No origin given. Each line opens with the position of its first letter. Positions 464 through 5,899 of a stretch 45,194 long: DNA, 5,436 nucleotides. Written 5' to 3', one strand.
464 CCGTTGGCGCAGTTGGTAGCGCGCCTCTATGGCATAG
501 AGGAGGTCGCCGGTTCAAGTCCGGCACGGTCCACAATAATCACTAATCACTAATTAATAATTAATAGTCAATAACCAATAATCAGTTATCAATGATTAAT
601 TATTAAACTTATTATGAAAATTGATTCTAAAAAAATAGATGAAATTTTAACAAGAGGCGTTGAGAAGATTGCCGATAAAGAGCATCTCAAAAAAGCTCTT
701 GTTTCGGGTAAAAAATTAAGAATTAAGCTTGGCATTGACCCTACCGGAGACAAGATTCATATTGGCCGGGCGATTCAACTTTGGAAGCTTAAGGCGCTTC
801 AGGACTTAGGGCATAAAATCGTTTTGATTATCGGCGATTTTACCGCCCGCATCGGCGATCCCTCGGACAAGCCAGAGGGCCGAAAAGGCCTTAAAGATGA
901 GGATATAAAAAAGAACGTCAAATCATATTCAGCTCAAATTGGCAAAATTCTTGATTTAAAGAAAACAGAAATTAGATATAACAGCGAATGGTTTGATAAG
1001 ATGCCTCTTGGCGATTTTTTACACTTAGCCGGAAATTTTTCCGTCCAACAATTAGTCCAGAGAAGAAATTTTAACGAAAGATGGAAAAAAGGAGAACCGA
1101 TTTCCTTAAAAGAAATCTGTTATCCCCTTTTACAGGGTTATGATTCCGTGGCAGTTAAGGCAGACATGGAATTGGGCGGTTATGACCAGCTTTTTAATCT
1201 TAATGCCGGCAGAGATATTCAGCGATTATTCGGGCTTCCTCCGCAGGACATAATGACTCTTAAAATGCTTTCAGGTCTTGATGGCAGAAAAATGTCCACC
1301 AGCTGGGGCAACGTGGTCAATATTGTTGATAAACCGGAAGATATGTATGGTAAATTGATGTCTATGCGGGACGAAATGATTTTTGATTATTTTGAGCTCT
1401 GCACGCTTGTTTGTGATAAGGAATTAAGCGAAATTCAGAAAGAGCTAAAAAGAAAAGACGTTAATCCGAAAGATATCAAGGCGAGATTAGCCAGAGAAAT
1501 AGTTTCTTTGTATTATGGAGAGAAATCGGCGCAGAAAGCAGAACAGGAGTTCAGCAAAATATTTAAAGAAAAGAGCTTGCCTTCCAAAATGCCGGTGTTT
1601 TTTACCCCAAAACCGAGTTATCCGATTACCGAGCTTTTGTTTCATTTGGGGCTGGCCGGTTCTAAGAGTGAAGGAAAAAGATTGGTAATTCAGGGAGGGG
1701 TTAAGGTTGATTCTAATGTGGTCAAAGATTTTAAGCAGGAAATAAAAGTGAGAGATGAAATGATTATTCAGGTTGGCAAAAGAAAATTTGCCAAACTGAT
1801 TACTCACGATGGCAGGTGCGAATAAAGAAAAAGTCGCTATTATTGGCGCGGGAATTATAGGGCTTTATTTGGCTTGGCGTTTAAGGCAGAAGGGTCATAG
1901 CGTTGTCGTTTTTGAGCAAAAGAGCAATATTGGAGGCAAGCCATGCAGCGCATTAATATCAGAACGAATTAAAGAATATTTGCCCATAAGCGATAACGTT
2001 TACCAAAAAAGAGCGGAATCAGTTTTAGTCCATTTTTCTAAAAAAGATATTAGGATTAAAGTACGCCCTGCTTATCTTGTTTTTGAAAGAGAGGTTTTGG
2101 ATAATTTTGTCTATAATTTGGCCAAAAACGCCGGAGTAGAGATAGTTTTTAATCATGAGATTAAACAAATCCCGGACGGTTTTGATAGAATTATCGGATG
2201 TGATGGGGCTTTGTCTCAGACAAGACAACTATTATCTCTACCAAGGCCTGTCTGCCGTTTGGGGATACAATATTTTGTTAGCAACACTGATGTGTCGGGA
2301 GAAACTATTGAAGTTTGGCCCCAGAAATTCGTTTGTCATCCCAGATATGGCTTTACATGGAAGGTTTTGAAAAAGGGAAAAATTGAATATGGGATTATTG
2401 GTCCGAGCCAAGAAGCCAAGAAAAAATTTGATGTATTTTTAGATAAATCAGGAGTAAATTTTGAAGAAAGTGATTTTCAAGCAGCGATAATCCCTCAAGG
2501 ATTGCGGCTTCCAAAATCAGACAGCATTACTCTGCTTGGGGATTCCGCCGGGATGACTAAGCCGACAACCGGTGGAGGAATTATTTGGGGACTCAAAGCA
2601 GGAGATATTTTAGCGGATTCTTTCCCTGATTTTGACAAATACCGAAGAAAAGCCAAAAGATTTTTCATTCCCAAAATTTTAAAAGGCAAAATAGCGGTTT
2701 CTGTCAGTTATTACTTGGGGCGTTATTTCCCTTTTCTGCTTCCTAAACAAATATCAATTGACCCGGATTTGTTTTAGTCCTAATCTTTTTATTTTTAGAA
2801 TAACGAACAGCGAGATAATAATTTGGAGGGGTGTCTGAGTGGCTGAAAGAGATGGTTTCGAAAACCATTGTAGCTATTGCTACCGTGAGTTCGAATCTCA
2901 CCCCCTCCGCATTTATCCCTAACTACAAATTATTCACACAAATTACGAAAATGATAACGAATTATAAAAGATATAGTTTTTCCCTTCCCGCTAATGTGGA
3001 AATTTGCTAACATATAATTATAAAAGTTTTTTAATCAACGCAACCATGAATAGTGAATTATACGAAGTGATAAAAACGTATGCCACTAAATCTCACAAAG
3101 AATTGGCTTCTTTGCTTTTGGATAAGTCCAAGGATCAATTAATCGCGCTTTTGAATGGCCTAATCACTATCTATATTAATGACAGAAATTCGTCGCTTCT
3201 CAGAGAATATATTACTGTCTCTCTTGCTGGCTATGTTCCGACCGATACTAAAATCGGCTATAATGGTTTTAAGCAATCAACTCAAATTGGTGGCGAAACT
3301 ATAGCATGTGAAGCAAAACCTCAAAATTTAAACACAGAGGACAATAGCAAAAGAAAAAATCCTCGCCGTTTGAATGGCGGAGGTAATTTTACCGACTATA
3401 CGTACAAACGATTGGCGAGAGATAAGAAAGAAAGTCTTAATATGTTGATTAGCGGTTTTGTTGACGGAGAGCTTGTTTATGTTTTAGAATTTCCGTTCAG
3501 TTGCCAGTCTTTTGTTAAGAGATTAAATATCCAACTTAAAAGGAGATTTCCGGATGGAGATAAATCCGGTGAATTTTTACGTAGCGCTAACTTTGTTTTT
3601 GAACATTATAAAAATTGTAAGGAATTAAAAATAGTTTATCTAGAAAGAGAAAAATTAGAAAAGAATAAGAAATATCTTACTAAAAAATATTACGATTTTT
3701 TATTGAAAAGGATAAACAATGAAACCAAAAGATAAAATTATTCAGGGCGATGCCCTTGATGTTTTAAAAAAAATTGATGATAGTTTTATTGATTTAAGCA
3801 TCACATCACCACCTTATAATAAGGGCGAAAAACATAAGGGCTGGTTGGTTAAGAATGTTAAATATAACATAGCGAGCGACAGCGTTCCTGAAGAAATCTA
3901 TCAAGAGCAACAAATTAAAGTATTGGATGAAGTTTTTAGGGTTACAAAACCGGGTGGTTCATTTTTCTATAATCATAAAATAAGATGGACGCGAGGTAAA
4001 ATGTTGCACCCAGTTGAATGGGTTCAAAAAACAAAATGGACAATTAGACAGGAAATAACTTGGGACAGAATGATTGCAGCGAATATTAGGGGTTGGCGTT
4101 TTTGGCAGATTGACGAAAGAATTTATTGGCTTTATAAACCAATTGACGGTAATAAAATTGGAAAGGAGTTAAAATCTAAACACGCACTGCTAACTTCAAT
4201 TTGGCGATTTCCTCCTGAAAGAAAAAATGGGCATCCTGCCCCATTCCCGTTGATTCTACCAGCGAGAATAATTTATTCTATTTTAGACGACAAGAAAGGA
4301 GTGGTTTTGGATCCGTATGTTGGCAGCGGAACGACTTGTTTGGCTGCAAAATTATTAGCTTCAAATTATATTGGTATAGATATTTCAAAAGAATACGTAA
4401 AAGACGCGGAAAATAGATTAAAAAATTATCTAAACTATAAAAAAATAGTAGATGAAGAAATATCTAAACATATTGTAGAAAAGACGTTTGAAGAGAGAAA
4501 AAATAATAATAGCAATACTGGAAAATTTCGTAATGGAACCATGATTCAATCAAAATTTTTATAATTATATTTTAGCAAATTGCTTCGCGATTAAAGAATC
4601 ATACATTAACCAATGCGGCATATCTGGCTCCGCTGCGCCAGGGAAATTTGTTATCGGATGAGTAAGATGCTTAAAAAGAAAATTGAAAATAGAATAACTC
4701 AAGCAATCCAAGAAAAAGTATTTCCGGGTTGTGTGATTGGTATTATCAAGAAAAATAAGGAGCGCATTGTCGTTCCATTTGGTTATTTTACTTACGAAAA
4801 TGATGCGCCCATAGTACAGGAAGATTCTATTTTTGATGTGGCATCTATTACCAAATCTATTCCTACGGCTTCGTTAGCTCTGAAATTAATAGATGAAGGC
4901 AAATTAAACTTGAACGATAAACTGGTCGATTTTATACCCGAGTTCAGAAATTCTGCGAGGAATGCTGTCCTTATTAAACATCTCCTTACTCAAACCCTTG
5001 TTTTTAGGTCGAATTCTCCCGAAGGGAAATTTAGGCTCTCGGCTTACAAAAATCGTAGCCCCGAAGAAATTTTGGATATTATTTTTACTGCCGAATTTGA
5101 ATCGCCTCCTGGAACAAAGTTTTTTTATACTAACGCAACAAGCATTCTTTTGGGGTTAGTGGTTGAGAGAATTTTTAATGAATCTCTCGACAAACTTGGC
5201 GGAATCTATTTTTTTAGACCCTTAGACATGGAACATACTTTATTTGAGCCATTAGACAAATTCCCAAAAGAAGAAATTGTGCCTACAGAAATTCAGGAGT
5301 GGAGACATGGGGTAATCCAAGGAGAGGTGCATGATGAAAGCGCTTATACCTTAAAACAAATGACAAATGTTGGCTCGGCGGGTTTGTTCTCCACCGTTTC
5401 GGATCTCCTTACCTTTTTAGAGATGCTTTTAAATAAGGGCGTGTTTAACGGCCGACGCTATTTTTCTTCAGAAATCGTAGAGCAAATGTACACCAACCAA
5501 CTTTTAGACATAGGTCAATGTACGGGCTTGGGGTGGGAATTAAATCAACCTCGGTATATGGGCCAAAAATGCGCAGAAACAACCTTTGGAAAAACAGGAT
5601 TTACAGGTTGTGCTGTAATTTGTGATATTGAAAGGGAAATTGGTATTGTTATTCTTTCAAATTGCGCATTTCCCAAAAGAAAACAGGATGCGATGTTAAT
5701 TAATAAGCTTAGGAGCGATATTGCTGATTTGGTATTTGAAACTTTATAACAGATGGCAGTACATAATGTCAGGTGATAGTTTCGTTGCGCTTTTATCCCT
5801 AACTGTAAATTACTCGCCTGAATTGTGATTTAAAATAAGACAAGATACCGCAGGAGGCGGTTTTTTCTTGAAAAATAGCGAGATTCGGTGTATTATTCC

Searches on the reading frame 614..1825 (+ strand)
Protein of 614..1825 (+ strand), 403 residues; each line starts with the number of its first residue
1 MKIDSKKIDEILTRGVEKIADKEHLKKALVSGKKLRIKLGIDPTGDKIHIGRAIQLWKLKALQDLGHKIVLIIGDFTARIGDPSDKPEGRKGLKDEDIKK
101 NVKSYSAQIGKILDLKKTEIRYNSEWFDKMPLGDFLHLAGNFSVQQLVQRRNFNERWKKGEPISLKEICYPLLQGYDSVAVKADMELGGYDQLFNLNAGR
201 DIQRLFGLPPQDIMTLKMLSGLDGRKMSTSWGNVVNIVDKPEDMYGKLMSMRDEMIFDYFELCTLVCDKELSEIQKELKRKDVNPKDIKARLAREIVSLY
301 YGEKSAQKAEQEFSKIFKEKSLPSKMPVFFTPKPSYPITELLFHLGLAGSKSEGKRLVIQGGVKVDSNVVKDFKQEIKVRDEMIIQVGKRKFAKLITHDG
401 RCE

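Call 41: search_protein_families(library=pfam, proteins=[window:614-1825:+], max_evalue=0.001)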
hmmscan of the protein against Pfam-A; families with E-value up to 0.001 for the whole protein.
window:614-1825:+ (403 aa): 4 families
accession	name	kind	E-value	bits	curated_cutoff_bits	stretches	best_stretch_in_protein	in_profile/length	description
PF00579.31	tRNA-synt_1b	-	3.1e-70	237.3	21.1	1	33-318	4-292/292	tRNA synthetases class I (W and Y)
PF01479.30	S4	-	6.5e-06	26.2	22.8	1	341-382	6-47/48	S4 domain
PF16714.10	TyrRSs_C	-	2.1e-05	24.7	30.6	1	337-370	22-55/120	Tyrosyl-tRNA synthetase C-terminal domain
PF22421.1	SYY_C-terminal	-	0.00039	20.7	27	1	324-392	7-80/83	Tyrosine--tRNA ligase SYY-like C-terminal domain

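Call 51: find_encoding_contigs(protein=window:614-1825:+, flank=10000, max_places=3)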
Protein window:614-1825:+ (403 aa): 24 contigs read that carry it; 3 places shown.
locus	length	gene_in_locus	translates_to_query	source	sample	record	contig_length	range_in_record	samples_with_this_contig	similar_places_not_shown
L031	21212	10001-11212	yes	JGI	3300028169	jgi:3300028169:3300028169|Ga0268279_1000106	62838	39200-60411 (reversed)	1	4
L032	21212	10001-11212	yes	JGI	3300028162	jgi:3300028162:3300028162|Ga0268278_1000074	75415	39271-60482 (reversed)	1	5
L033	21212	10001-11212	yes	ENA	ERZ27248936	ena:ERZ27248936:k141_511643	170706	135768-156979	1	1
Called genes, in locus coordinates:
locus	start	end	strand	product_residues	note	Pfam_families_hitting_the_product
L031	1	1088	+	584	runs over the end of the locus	PF05157:MshEN, PF00437:T2SSE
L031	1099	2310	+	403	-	PF28597:T2SSF_N, PF00482:T2SSF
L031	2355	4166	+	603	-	PF07963:N_methyl (weak), PF17802:SpaA (faint), PF13620:CarboxypepD_reg (weak)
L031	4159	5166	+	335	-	PF07963:N_methyl (weak)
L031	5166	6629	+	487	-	-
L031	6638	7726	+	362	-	PF11104:PilM_2, PF14450:FtsA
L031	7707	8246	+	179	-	-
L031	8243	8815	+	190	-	-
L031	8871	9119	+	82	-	-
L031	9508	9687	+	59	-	-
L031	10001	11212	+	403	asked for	PF00579:tRNA-synt_1b, PF16714:TyrRSs_C (faint), PF01479:S4 (weak)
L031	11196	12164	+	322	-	PF00070:Pyr_redox (faint), PF01266:DAO, PF01494:FAD_binding_3 (faint), PF07992:Pyr_redox_2 (faint), PF12831:FAD_oxidored (weak), PF13450:NAD_binding_8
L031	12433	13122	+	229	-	-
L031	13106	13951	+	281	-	PF08241:Methyltransf_11 (faint), PF13847:Methyltransf_31 (faint), PF01555:N6_N4_Mtase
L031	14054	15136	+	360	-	PF00144:Beta-lactamase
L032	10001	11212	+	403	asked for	PF00579:tRNA-synt_1b, PF16714:TyrRSs_C (faint), PF01479:S4 (weak)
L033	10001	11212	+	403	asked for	PF00579:tRNA-synt_1b, PF16714:TyrRSs_C (faint), PF01479:S4 (weak)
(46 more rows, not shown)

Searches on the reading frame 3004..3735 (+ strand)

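Call 41: search_protein_families(library=pfam, proteins=[window:3004-3735:+], max_evalue=0.001)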
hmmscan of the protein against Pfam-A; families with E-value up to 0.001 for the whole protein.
window:3004-3735:+ (243 aa): 0 families

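Call 80: search_protein_families(library=pfam, proteins=[window:3004-3735:+], max_evalue=0.1)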
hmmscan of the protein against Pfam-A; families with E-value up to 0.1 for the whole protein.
window:3004-3735:+ (243 aa): 1 family
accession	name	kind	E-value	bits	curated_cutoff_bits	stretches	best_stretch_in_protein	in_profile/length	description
PF04099.18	Sybindin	-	0.0082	16.7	25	1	162-232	37-111/140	Sybindin-like family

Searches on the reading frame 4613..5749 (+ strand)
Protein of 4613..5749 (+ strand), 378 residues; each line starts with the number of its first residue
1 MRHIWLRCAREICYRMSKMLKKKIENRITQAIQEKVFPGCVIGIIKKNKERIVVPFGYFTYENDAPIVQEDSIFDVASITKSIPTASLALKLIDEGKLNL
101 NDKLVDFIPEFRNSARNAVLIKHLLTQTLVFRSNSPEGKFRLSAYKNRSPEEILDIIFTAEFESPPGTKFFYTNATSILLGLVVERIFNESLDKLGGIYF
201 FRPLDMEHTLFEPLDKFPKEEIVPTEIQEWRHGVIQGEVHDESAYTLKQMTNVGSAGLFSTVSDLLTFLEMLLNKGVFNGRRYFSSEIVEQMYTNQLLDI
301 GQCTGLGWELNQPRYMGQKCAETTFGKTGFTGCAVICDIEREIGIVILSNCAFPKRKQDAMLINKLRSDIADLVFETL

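Call 41: search_protein_families(library=pfam, proteins=[window:4613-5749:+], max_evalue=0.001)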
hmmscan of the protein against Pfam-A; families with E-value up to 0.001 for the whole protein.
window:4613-5749:+ (378 aa): 1 family
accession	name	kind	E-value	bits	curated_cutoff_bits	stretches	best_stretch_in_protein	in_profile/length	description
PF00144.29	Beta-lactamase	-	1.1e-50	173.2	27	1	25-363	2-324/329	Beta-lactamase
